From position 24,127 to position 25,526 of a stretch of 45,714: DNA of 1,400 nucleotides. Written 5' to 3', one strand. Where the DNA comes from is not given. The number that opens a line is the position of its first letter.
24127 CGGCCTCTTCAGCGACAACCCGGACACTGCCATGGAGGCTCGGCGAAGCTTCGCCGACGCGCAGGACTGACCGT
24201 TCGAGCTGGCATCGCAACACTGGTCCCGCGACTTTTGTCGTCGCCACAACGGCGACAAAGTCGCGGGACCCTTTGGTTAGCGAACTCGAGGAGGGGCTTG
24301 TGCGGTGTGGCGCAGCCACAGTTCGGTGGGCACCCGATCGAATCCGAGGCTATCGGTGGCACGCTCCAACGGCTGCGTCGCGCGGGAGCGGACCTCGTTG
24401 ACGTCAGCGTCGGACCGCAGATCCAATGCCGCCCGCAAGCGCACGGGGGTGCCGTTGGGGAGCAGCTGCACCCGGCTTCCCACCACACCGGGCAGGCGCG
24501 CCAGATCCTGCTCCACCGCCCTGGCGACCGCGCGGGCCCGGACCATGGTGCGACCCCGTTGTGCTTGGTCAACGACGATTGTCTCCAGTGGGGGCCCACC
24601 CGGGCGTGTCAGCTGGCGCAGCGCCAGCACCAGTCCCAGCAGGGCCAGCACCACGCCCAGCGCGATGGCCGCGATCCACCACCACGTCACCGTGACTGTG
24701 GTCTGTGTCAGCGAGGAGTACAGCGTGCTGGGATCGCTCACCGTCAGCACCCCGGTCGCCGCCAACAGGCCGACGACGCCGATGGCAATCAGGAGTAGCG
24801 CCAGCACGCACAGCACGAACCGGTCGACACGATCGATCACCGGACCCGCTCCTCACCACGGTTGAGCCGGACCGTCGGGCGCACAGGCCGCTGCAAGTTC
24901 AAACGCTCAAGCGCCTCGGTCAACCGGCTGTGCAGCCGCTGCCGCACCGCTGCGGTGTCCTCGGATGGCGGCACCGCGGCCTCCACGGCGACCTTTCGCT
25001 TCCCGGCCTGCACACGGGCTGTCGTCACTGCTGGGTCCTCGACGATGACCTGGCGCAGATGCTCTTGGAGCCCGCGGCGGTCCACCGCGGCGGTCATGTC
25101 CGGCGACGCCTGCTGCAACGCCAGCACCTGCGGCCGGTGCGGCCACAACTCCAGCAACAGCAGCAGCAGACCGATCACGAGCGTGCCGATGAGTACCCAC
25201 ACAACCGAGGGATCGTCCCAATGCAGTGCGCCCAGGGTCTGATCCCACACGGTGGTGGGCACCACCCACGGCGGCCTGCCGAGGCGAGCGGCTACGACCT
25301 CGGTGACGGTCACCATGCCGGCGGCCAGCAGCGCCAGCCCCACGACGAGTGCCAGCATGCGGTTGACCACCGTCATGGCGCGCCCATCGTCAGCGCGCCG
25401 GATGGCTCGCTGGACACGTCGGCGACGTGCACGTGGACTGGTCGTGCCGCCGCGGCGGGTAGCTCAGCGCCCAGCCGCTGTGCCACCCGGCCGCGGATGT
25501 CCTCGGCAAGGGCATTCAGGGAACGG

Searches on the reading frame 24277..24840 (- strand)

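Call 60: search_protein_families(library=pfam, proteins=[window:24277-24840:-])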
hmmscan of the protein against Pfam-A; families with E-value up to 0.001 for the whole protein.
window:24277-24840:- (187 aa): 1 family
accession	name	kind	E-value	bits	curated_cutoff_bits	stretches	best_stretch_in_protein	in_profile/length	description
PF19803.4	DUF6286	-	0.00053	20.9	35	1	67-171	1-101/108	Family of unknown function (DUF6286)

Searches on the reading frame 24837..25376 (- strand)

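Call 60: search_protein_families(library=pfam, proteins=[window:24837-25376:-])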
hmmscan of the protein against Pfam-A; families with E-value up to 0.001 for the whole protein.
window:24837-25376:- (179 aa): 1 family
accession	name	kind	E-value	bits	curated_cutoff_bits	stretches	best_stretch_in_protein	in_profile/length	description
PF19803.4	DUF6286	-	2.4e-18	67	35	1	67-171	1-107/108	Family of unknown function (DUF6286)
